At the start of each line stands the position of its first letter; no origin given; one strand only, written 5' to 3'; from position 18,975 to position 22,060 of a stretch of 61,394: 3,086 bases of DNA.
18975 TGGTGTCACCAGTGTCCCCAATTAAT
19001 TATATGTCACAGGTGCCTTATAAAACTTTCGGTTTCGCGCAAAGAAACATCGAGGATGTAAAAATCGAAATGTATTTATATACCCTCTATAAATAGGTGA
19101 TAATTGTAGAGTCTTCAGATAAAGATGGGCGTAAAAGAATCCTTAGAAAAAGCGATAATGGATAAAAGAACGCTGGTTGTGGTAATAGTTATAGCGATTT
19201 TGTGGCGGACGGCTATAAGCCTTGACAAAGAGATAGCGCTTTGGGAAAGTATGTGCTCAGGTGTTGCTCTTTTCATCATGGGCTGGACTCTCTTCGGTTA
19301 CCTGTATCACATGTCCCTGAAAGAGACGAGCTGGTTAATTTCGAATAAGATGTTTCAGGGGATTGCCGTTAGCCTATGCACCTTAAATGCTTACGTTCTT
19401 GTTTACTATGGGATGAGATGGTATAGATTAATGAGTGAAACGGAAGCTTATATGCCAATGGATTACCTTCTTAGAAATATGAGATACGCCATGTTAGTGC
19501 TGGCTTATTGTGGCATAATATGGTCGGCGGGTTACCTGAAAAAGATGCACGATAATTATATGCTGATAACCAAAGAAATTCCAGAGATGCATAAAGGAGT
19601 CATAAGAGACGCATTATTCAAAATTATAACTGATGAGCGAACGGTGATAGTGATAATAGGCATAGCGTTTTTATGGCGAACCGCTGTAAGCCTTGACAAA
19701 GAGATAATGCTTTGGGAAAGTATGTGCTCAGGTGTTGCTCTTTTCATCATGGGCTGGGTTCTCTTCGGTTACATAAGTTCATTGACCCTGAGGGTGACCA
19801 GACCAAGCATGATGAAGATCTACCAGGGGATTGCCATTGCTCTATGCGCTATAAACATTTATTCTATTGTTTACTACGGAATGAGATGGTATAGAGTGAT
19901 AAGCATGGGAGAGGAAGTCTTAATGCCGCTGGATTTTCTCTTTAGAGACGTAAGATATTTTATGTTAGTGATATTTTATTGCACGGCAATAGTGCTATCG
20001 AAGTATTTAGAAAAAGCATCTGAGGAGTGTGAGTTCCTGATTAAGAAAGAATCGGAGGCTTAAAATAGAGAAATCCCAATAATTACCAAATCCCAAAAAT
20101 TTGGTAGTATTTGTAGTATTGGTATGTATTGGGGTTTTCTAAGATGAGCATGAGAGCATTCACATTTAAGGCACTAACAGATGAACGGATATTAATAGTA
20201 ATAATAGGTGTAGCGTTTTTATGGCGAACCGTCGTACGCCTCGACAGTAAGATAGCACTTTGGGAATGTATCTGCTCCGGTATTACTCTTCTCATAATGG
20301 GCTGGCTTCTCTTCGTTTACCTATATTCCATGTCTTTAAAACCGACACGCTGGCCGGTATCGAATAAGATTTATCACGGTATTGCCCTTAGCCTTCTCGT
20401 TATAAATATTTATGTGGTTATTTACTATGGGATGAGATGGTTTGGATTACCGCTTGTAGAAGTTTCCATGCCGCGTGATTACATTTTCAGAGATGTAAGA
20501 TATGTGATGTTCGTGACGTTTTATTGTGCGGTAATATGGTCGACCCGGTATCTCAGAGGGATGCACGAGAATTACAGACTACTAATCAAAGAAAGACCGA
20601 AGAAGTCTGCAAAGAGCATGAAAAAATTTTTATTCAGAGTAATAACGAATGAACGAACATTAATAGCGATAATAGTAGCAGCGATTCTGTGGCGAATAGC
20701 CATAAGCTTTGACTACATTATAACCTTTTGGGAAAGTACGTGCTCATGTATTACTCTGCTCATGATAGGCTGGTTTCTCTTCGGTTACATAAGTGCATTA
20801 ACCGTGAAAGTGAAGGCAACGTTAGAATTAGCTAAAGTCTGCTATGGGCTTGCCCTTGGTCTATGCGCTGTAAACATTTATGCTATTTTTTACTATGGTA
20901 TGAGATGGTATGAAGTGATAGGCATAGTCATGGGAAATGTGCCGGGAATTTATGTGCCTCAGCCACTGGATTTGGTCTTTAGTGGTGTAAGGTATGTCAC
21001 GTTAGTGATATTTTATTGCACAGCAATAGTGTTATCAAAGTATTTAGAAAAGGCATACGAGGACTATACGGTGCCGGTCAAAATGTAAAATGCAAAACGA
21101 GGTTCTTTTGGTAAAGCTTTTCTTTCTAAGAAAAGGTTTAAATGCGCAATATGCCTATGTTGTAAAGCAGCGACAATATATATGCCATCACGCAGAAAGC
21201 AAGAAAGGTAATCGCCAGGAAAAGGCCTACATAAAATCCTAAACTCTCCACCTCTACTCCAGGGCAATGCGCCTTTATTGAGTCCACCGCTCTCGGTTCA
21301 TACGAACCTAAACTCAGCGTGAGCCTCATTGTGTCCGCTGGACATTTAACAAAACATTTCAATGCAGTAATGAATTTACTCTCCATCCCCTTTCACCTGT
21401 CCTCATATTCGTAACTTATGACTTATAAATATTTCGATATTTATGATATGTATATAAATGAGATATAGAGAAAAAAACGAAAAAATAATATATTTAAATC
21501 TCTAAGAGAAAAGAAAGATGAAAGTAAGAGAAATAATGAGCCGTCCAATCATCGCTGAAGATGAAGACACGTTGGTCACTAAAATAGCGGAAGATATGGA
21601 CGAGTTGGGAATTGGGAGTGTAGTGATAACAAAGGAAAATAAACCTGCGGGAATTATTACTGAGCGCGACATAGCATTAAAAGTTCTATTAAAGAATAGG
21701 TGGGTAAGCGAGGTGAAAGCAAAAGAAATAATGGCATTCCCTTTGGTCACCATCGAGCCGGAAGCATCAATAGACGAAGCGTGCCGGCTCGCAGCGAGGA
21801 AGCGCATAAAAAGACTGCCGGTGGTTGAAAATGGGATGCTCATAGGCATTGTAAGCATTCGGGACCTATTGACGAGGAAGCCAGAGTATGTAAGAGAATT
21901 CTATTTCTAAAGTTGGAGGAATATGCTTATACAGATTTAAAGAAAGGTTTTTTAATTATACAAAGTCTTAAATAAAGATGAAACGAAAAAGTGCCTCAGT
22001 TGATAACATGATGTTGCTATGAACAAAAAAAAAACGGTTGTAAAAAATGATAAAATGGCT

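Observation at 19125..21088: Unassigned family of internally duplicated polytopic membrane proteins (3 genes, 6 modules) divergent from antiporter modules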

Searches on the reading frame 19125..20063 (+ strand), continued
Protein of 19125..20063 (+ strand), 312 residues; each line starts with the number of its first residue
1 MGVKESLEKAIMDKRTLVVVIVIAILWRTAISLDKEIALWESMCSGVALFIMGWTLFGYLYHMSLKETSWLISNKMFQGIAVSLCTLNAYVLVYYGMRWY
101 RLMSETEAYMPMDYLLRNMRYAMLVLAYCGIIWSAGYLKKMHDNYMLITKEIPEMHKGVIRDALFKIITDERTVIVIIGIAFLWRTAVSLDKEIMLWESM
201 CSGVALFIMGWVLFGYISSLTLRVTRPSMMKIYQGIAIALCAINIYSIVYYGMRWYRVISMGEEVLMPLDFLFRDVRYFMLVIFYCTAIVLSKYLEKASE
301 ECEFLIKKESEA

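Call 88: search_protein_families(library=ncbifam, proteins=[L014:12203-13630:+], max_evalue=0.001)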
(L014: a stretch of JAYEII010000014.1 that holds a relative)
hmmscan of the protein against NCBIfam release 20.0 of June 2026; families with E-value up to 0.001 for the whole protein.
L014:12203-13630:+ (475 aa): 20 families
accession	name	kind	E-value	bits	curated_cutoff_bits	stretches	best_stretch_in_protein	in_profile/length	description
NF041552.1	TF_PrdR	equivalog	5e-29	101.1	795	2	344-464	4-123/577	sigma-54 dependent transcriptional regulator PrdR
NF011447.0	PRK14869.2-3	equivalog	6.4e-19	67.9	522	2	347-398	69-121/540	putative manganese-dependent inorganic diphosphatase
TIGR01302.1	IMP_dehydrog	equivalog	8.1e-16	57.9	481.5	2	344-466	78-200/450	IMP dehydrogenase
NF002505.0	PRK01862.1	equivalog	9.7e-14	50.9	482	2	174-298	441-568/577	ClcB-like voltage-gated chloride channel protein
TIGR00393.1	kpsF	subfamily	2.7e-13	50.1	203.7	2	179-291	154-267/268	KpsF/GutQ family sugar-phosphate isomerase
NF008141.0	PRK10892.1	equivalog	3.6e-13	49.5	505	1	347-464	205-324/328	arabinose-5-phosphate isomerase KdsD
NF053603.1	HhpR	exception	1e-12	47.9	520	1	189-404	72-280/282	CBS domain-containing high hydrostatic pressure regulator HhpR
NF053704.1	TransRegCcpNBacil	equivalog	4.1e-11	42.7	260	2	176-286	71-182/208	transcriptional regulator CcpN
NF011443.0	PRK14869.1-5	equivalog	7e-11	41.3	335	0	412-465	70-124/546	putative manganese-dependent inorganic diphosphatase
NF011442.0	PRK14869.1-4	equivalog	8e-10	37.8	400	0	421-463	80-123/543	putative manganese-dependent inorganic diphosphatase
NF008581.0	PRK11543.1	equivalog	8.1e-10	38.2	481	1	359-463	212-316/321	arabinose-5-phosphate isomerase GutQ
TIGR01303.1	IMP_DH_rel_1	equivalog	1e-08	34.5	562.75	1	348-464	91-200/475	GuaB1 family IMP dehydrogenase-related protein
NF041569.1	A-tRNAntase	equivalog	1.6e-08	33.3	1440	1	196-295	262-359/880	A-adding tRNA nucleotidyltransferase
NF011445.0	PRK14869.2-1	equivalog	2.7e-08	32.7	483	0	346-408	68-131/548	putative manganese-dependent inorganic diphosphatase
TIGR01137.1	cysta_beta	equivalog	3e-08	32.8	510.25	0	244-397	337-452/457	cystathionine beta-synthase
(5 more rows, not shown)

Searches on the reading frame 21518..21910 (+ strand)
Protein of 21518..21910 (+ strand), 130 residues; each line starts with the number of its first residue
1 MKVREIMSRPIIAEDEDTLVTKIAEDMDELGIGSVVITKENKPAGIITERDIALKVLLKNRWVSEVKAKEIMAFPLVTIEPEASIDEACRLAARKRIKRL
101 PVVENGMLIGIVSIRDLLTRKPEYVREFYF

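Call 87: search_protein_families(library=padloc, proteins=[window:21518-21910:+], max_evalue=0.01)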
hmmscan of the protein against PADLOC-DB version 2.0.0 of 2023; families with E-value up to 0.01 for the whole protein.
window:21518-21910:+ (130 aa): 0 families

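Call 88: search_protein_families(library=ncbifam, proteins=[window:21518-21910:+], max_evalue=0.001)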
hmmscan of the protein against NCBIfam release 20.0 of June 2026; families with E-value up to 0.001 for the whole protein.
window:21518-21910:+ (130 aa): 18 families
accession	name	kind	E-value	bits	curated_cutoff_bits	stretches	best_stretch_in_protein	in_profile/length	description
NF041552.1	TF_PrdR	equivalog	1.9e-14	52.9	795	1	2-119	7-123/577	sigma-54 dependent transcriptional regulator PrdR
NF011447.0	PRK14869.2-3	equivalog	7.6e-11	41.3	522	2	66-118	68-121/540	putative manganese-dependent inorganic diphosphatase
TIGR01302.1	IMP_dehydrog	equivalog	2.4e-09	36.6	481.5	1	9-121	89-200/450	IMP dehydrogenase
NF011443.0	PRK14869.1-5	equivalog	3.7e-07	29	335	1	67-120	70-124/546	putative manganese-dependent inorganic diphosphatase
NF053704.1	TransRegCcpNBacil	equivalog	9.4e-07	28.4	260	1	1-105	75-180/208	transcriptional regulator CcpN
NF053603.1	HhpR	exception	3.5e-06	26.4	520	0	67-120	2-57/282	CBS domain-containing high hydrostatic pressure regulator HhpR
TIGR00393.1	kpsF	subfamily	4.2e-06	26.6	203.7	1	2-112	156-267/268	KpsF/GutQ family sugar-phosphate isomerase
NF002505.0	PRK01862.1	equivalog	1.1e-05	24.4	482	1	15-120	461-569/577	ClcB-like voltage-gated chloride channel protein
NF011442.0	PRK14869.1-4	equivalog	1.3e-05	23.9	400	0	77-117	81-122/543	putative manganese-dependent inorganic diphosphatase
NF041569.1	A-tRNAntase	equivalog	1.7e-05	23.3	1440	1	54-115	297-358/880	A-adding tRNA nucleotidyltransferase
NF008141.0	PRK10892.1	equivalog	2.2e-05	23.9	505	1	29-119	236-324/328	arabinose-5-phosphate isomerase KdsD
NF011440.0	PRK14869.1-2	equivalog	2.5e-05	23.1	746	0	70-119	71-121/541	putative manganese-dependent inorganic diphosphatase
NF011445.0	PRK14869.2-1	equivalog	6e-05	21.7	483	0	67-117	69-120/548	putative manganese-dependent inorganic diphosphatase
NF011449.0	PRK14869.2-5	equivalog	9.2e-05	21.7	411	0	66-121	148-205/451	putative manganese-dependent inorganic diphosphatase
NF038279.1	TF_CBS_SpxR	exception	0.00019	20.3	600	0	82-123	206-248/427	CBS-HotDog domain-containing transcription factor SpxR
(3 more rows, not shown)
